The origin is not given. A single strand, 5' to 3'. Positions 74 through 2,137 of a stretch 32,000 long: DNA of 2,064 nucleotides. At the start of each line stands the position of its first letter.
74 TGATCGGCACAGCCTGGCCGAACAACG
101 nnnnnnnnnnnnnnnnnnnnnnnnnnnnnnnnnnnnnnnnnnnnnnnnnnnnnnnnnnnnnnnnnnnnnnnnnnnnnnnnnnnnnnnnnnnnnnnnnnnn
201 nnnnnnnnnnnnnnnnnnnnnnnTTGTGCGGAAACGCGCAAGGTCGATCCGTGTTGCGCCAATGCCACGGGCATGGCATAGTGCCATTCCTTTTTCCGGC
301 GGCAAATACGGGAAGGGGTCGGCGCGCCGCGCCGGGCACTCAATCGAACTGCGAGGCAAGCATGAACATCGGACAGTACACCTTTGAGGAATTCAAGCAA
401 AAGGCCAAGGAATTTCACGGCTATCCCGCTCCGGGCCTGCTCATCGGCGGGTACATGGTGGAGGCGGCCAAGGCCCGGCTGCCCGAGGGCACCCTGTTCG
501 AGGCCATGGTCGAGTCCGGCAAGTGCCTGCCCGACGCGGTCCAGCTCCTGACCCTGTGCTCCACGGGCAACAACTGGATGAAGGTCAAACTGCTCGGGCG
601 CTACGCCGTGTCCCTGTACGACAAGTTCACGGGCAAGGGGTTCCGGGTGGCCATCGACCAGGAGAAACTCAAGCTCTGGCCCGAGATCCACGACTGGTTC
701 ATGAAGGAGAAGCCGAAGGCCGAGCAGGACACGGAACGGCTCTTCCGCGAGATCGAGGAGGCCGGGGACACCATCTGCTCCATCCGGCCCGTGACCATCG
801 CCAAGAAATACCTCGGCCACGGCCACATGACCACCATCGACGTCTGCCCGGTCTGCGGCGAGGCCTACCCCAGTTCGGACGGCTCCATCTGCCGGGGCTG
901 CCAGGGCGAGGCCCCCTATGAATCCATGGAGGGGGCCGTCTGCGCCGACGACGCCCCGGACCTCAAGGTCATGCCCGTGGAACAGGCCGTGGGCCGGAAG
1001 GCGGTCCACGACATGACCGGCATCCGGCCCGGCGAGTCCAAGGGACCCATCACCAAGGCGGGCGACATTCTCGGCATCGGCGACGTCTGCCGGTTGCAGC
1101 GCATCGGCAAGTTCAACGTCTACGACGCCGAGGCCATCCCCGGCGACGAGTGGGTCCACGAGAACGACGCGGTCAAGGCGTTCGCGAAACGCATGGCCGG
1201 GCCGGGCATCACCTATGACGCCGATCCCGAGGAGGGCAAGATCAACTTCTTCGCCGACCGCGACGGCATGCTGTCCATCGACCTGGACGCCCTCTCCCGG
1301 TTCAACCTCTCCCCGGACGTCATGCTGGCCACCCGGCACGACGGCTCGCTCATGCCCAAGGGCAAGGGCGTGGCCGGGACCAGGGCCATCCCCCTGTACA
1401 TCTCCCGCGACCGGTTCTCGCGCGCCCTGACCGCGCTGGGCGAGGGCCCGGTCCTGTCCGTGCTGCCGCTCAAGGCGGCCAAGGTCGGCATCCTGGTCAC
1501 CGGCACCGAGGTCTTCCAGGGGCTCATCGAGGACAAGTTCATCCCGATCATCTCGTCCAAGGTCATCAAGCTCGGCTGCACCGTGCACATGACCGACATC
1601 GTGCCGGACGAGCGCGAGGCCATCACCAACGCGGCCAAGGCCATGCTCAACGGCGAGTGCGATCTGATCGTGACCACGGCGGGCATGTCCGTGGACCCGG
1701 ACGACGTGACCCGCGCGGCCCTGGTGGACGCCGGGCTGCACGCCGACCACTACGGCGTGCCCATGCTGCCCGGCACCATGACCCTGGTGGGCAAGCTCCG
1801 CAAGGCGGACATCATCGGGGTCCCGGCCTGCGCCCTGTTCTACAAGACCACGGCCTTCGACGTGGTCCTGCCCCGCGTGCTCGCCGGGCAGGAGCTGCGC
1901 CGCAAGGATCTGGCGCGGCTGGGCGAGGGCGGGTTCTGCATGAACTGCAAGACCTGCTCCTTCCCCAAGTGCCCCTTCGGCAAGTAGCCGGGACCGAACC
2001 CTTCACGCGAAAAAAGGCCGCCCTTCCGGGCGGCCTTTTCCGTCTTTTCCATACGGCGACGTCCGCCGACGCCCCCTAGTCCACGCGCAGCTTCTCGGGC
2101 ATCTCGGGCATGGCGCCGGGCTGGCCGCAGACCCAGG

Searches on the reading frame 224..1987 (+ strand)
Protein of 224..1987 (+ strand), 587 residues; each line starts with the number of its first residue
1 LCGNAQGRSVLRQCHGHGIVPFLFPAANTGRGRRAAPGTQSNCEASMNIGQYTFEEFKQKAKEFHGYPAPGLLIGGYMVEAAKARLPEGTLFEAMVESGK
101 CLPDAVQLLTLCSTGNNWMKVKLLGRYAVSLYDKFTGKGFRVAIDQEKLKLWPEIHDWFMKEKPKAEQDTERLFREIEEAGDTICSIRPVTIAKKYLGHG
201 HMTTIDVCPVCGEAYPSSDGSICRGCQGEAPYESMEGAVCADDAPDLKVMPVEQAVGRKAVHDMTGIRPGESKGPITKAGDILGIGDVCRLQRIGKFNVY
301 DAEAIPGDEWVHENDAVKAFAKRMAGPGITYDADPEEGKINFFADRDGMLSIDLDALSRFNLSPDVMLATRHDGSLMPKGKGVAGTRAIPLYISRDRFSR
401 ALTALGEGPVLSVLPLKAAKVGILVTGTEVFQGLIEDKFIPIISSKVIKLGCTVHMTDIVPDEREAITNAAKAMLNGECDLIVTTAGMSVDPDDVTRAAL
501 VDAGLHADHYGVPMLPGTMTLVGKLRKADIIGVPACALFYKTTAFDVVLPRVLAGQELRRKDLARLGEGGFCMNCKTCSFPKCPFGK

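Call 57: search_protein_families(library=pfam, proteins=[window:224-1987:+], max_evalue=0.00001)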
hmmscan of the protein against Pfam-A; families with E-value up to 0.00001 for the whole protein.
window:224-1987:+ (587 aa): 3 families
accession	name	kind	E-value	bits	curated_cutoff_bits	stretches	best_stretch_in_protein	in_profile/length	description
PF02663.19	FmdE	-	5e-36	124.2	22.9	1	64-189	1-128/133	FmdE, Molybdenum formylmethanofuran dehydrogenase operon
PF00994.29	MoCF_biosynth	-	1.2e-20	74.1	26.6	1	422-552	1-142/144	Probable molybdopterin binding domain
PF23475.1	zf-Tbcl_FmdE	-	3e-19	68.6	23.2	1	199-233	1-35/35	FmdE treble clef zinc finger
